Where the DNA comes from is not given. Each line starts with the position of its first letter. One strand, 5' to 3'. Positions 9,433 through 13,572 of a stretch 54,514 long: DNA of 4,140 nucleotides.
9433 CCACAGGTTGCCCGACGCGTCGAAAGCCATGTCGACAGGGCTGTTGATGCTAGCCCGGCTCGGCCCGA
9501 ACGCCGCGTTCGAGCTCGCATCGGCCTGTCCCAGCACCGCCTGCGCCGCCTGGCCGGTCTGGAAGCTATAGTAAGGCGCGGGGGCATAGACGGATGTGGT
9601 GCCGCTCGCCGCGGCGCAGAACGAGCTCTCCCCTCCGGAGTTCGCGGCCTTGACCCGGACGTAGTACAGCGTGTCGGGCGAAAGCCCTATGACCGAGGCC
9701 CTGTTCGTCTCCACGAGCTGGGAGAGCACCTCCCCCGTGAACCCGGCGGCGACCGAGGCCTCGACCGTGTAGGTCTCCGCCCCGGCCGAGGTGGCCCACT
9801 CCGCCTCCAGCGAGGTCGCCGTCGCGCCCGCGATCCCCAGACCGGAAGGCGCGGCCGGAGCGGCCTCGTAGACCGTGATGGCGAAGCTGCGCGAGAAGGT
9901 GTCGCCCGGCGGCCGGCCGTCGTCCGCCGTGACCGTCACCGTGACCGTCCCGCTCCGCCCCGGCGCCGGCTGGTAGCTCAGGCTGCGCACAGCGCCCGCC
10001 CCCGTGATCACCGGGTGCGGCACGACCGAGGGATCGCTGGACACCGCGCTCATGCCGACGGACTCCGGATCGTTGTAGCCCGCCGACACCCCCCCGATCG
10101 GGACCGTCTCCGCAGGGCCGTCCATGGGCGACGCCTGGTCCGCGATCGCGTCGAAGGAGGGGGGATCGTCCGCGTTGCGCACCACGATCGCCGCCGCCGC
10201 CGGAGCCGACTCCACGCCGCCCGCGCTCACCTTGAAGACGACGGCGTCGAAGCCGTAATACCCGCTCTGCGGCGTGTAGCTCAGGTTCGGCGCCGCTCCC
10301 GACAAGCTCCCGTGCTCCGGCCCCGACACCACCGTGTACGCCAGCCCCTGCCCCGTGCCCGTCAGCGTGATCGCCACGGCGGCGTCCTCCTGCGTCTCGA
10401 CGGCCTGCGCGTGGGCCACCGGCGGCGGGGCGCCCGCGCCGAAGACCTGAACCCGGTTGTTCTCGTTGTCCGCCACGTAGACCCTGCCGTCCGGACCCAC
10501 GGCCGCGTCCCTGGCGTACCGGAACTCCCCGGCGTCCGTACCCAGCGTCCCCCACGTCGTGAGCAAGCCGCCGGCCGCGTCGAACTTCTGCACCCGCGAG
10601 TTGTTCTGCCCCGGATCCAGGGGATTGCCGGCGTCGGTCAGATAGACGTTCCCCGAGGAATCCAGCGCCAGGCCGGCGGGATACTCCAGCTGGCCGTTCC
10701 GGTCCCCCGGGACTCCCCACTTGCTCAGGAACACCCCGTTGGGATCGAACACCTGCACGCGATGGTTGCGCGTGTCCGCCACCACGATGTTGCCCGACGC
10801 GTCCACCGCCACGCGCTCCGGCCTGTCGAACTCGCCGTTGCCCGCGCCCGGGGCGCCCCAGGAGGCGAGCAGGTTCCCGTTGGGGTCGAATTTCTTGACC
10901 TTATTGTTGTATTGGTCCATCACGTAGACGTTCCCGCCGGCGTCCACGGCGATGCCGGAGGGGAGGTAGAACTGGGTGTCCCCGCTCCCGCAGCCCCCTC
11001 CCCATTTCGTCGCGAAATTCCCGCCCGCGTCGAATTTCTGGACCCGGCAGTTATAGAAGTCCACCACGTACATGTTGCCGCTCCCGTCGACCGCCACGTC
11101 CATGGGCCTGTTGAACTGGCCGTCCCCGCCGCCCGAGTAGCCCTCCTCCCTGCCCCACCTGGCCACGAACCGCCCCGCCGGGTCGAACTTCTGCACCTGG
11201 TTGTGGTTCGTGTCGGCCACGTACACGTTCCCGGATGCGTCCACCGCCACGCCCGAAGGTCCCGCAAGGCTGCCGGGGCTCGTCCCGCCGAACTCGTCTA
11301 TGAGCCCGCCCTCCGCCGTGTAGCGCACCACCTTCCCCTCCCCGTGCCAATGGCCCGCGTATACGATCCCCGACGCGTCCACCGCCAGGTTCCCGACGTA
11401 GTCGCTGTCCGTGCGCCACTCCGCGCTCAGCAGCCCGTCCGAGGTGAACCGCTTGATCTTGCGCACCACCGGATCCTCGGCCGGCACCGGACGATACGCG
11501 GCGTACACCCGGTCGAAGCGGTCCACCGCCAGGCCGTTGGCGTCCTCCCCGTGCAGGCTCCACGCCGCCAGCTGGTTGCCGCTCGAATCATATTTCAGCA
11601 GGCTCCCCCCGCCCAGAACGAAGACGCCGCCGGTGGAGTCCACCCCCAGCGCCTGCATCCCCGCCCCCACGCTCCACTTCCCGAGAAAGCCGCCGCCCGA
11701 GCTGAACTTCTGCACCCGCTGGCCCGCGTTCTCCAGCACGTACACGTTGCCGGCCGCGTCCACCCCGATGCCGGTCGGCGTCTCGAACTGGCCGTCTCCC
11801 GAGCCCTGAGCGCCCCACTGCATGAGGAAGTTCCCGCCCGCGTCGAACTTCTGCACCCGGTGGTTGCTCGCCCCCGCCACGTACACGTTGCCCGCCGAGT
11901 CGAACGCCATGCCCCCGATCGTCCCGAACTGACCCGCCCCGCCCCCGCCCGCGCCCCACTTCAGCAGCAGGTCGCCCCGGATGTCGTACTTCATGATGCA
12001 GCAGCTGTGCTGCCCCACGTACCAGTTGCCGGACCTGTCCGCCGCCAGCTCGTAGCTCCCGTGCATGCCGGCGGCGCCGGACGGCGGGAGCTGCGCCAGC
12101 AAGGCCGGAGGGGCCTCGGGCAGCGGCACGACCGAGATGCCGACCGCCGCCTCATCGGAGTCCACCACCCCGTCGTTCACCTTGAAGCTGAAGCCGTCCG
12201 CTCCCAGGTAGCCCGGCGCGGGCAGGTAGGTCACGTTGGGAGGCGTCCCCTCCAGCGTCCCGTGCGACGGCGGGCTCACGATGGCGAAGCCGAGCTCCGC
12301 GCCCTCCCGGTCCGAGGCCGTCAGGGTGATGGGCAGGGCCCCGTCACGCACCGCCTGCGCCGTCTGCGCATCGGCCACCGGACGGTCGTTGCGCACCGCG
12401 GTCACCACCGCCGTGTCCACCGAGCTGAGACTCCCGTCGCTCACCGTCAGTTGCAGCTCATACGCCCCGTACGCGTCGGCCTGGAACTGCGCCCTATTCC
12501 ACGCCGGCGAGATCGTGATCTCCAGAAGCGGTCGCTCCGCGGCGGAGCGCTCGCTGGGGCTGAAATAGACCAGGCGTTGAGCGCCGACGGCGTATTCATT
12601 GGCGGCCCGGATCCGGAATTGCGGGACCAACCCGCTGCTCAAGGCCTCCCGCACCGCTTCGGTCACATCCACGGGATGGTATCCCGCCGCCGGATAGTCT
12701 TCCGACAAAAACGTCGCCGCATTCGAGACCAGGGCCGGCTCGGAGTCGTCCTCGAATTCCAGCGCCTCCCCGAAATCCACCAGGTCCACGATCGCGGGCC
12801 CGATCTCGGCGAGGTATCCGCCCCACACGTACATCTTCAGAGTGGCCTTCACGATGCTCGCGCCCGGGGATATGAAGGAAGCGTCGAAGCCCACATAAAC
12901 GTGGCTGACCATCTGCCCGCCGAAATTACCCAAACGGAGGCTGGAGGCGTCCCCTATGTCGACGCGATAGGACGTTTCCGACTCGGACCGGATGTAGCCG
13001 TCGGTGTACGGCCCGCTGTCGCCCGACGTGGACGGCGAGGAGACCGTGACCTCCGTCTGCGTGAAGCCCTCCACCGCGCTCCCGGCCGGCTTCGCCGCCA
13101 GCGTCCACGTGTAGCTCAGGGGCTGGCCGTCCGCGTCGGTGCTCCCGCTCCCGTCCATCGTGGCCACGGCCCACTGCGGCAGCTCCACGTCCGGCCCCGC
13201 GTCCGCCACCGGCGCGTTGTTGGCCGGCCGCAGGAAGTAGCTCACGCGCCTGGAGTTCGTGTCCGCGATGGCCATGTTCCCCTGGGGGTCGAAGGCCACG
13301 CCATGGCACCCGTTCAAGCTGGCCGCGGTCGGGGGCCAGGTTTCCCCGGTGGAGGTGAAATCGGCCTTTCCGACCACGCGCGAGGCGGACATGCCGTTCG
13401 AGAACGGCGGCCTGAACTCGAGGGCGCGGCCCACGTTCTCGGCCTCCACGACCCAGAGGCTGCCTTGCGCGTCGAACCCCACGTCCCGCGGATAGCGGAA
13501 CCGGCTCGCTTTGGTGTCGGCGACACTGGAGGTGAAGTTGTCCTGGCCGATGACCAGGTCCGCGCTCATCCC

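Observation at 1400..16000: About 6.3-kb (~2,100-aa) tandem super-repeat inside the giant gene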

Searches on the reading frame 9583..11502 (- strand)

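Call 13: search_protein_families(library=pfam, proteins=[window:9583-11502:-], max_evalue=0.001)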
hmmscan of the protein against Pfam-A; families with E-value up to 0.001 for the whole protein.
window:9583-11502:- (640 aa): 13 families
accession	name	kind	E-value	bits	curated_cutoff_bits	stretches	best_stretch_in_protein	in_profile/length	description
PF01436.27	NHL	-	1.7e-50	167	20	5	225-252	1-28/28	NHL repeat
PF08450.18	SGL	-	7.7e-19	68.7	26.3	2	130-268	85-226/246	SMP-30/Gluconolactonase/LRE-like region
PF25021.1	TEN_NHL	-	9.3e-11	41.7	27.1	0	168-209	131-170/357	Teneurin NHL domain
PF17170.10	DUF5128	-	2.2e-10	40.7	22.9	0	189-260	53-126/321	6-bladed beta-propeller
PF17963.7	Big_9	-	1.4e-09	39.1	23.6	1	360-435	3-84/89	Bacterial Ig domain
PF06739.17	SBBP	-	1.8e-08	34.6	20.5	0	266-289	7-29/38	Beta-propeller repeat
PF13449.12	Phytase-like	-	5.6e-08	33.5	27.6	0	228-312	70-169/284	Esterase-like activity of phytase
PF00041.27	fn3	-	1.4e-07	32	25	1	551-627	2-76/84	Fibronectin type III domain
PF22701.2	Mala_s_1-like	-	4e-07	30.4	27.5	0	184-256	93-160/195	Mal s 1 allergenic protein-like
PF20067.5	SSL_N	-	6.1e-07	29.7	18.9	0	79-97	20-38/46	Strictosidine synthase-like, N-terminal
PF02393.21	US22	-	0.00015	22.3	35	0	182-202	82-102/124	US22 like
PF24684.1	Vgb_lyase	-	0.00021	20.6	50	0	75-111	176-212/290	Virginiamycin B lyase family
PF16656.11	Pur_ac_phosph_N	-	0.00033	21.6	30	1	565-624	28-84/93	Purple acid Phosphatase, N-terminal domain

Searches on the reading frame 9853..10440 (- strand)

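Call 36: search_protein_families(library=ncbifam, proteins=[window:9853-10440:-], max_evalue=0.01)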
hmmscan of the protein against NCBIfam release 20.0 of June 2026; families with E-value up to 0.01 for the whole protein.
window:9853-10440:- (196 aa): 1 family
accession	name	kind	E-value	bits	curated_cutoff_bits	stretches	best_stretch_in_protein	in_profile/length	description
NF012211.1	tand_rpt_95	domain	4.3e-08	33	90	1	34-97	28-94/98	tandem-95 repeat protein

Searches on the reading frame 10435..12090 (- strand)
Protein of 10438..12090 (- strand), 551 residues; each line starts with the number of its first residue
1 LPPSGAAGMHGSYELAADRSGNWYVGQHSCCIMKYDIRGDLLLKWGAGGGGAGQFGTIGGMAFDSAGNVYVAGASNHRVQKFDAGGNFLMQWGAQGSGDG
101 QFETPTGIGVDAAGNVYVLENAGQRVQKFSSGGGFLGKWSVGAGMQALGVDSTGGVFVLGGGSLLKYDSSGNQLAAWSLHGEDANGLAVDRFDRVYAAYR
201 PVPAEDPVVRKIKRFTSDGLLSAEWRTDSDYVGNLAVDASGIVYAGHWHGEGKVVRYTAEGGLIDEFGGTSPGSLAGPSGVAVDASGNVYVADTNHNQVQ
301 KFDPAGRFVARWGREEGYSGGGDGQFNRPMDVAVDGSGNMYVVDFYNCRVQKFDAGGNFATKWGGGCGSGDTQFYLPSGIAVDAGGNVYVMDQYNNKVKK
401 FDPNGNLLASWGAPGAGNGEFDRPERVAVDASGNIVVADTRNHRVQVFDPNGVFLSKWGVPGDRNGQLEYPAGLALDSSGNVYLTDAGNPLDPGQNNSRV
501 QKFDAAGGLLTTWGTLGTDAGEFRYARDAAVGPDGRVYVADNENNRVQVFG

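Call 36: search_protein_families(library=ncbifam, proteins=[window:10438-12090:-], max_evalue=0.01)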
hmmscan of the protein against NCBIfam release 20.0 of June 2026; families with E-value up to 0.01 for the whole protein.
window:10438-12090:- (551 aa): 7 families
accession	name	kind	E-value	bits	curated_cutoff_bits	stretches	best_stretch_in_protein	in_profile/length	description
NF035926.1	scyF_NHL_VPEP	equivalog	3.6e-90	302.8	350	4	365-462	189-287/376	scytonemin biosynthesis PEP-CTERM protein ScyF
NF033206.1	ScyE_fam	subfamily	1.4e-15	57.7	80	0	54-122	251-321/333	ScyD/ScyE family protein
NF047494.1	Lepto_SBBP_lipo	equivalog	3.1e-15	55.8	400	2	23-138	98-225/466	SBBP repeat beta-propeller lipoprotein, LipL53 family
NF047780.1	LIC12708_fam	subfamily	1.6e-13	50.3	150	1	286-461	66-223/391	LIC_12708 family protein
NF053768.1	CIS12_fam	equivalog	1.2e-06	27.6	860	0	229-304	43-115/715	CIS12 family contractile injection system protein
TIGR02604.1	Piru_Ver_Nterm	subfamily_domain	0.00082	18.8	122.2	0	284-352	279-346/367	PVC-type heme-binding CxxCH protein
TIGR02276.1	beta_rpt_yvtn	repeat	0.0021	18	27.85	0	385-398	3-16/42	beta-propeller repeat protein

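Call 64: predict_structure(alignment_id=A2)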
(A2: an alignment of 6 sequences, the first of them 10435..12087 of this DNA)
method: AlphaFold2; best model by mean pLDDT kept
length: 551 residues; sequences in the alignment: 6
mean_pLDDT: 86.9   pTM: 0.69
mean pLDDT of the five models: 86.9, 86.8, 86.5, 86.0, 85.7
residues with pLDDT >= 90: 299; 70-90: 201; 50-70: 42; < 50: 9
segments of 3 or more residues with pLDDT < 50: 1-7
pLDDT, mean of each block of 10 residues (from residue 1): 38 83 84 81 86 90 92 94 94 93 93 93 93 95 88 89 91 84 82 87 65 87 81 85 77 84 71 86 95 91 84 66 91 95 95 91 85 93 95 94 92 95 94 94 94 93 89 93 80 74 93 84 92 92 87 60
secondary structure, 60 per line:
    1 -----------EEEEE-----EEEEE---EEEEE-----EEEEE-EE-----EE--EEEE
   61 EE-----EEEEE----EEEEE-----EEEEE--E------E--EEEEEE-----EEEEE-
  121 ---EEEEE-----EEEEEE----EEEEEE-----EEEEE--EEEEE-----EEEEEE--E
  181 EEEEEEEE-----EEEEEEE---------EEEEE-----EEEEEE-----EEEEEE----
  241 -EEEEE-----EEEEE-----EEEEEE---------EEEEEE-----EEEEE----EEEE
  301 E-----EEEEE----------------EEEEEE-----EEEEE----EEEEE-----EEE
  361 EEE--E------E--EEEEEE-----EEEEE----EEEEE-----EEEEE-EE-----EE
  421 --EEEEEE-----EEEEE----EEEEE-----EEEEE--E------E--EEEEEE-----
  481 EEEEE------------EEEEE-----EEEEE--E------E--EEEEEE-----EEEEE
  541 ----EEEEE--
elements in order: E12-16 E22-26 E30-34 E40-44 E57-62 E68-72 E77-81 E87-91 E104-109 E115-119 E124-128 E134-139 E144-149 E155-159 E162-166 E172-177 E180-188 E194-200 E210-214 E220-225 E231-236 E242-246 E252-256 E262-267 E277-282 E288-292 E297-301 E307-311 E328-333 E339-343 E348-352 E358-363 E376-381 E387-391 E396-400 E406-410 E423-428 E434-438 E443-447 E453-457 E470-475 E481-485 E498-502 E508-512 E525-530 E536-540 E545-549

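Call 68: fold_search(model_id=the predicted structure, library=pdb)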
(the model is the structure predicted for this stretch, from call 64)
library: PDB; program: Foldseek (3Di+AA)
matches with E <= 10: 1745; with E <= 0.001: 1415
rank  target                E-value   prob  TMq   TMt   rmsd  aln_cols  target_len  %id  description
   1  6d69                  4.1e-27  1.00  0.48  0.90   1.4       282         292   36  Crystal Structure of the NHL Repeat Region of D. melanogaster Thin (released 2019-04-24)
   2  6xg7                  5.5e-26  1.00  0.48  0.91   1.3       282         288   36  1.3 A Resolution Structure of the of the NHL Repeat Region of D. melanogaster Thin (released 2020-12-16)
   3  6fpt_B                2.3e-23  1.00  0.47  0.66  18.5       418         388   27  Crystal structure of Danio rerio Lin41 filamin-NHL domains (released 2018-05-09)
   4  6fq3_A                7.8e-23  1.00  0.47  0.67  20.1       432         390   26  Crystal structure of Danio rerio Lin41 filamin-NHL domains in complex with lin-29A 5'UTR 13mer RNA (released 2018-05-09)
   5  9jur                  8.5e-23  1.00  0.47  0.92   1.5       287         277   36  Crystal Structure of NHL domain of human E3 ubiquitin-protein ligase TRIM71 (released 2025-04-30)
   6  6fpt_A                8.9e-23  1.00  0.47  0.66  17.7       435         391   26  Crystal structure of Danio rerio Lin41 filamin-NHL domains (released 2018-05-09)
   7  8j72_A                1.2e-22  1.00  0.47  0.93   1.8       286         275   35  Crystal structure of mammalian Trim71 in complex with lncRNA Trincr1 (released 2024-03-06)
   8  8j72_B                3.2e-22  1.00  0.47  0.93   1.7       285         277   35  Crystal structure of mammalian Trim71 in complex with lncRNA Trincr1 (released 2024-03-06)
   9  7b96_A                3.5e-22  1.00  0.46  0.90   1.9       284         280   34  NHL domain of human TRIM2 (released 2022-01-12)
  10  7b2r_B                5.4e-22  1.00  0.46  0.90   2.3       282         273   35  Crystal structure of NHL domain of TRIM2 (released 2021-01-13)
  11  7qrx_A                7.4e-22  1.00  0.47  0.92   2.0       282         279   36  Crystal structure of NHL domain of TRIM71 (released 2022-05-04)
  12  7b2r_A                7.8e-22  1.00  0.46  0.89   2.3       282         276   35  Crystal structure of NHL domain of TRIM2 (released 2021-01-13)
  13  2ymu_A                7.8e-22  1.00  0.54  0.52   8.4       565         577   16  Structure of a highly repetitive propeller structure (released 2012-10-17)
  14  7qrv_A                9.9e-22  1.00  0.45  0.88   2.0       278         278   34  Crystal structure of NHL domain of TRIM2 (full C-terminal) (released 2022-05-04)
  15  7qrv_B                1.9e-21  1.00  0.46  0.90   2.0       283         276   35  Crystal structure of NHL domain of TRIM2 (full C-terminal) (released 2022-05-04)
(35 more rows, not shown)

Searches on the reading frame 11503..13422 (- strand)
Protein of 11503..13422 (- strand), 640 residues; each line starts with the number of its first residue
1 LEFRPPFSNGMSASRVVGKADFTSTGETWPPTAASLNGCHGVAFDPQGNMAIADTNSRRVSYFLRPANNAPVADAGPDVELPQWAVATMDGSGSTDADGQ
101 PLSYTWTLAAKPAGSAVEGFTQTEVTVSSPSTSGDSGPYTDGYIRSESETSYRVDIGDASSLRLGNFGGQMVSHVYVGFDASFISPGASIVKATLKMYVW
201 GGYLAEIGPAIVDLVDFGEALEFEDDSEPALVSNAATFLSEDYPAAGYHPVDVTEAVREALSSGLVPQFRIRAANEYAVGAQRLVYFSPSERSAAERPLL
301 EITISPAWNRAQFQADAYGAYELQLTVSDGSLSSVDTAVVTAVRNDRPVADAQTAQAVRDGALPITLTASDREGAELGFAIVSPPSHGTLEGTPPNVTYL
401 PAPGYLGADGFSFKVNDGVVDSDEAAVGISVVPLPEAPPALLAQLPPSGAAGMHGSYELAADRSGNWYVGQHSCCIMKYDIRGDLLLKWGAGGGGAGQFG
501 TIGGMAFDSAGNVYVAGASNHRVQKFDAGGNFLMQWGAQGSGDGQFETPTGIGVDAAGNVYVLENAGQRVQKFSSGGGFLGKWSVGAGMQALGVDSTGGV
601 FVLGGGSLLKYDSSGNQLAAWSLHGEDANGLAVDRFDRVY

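Call 13: search_protein_families(library=pfam, proteins=[window:11503-13422:-], max_evalue=0.001)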
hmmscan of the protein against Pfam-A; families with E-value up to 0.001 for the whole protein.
window:11503-13422:- (640 aa): 9 families
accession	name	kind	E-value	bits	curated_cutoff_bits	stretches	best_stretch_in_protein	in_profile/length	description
PF17963.7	Big_9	-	1.5e-14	55.1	23.6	1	345-429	1-88/89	Bacterial Ig domain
PF01436.27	NHL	-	1.2e-13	50.8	20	0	503-526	5-28/28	NHL repeat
PF06739.17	SBBP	-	1.2e-10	41.6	20.5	0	502-521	15-34/38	Beta-propeller repeat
PF18911.6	PKD_4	-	2.3e-08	34.4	27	1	68-108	1-41/85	PKD domain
PF22352.2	K319L-like_PKD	-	1.3e-07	31.9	27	1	76-132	2-58/84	K319L-like, PKD domain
PF17803.7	Cadherin_4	-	1.6e-07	32.1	25.1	1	340-394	7-65/71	Bacterial cadherin-like domain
PF17892.7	Cadherin_5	-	3.8e-06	27.1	26.5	1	345-431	2-97/98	Cadherin-like domain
PF08450.18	SGL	-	4.9e-06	26.8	26.3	0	500-535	184-219/246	SMP-30/Gluconolactonase/LRE-like region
PF24517.2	CBM96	-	8.7e-05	22.8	26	1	138-303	7-163/164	Carbohydrate-binding module family 96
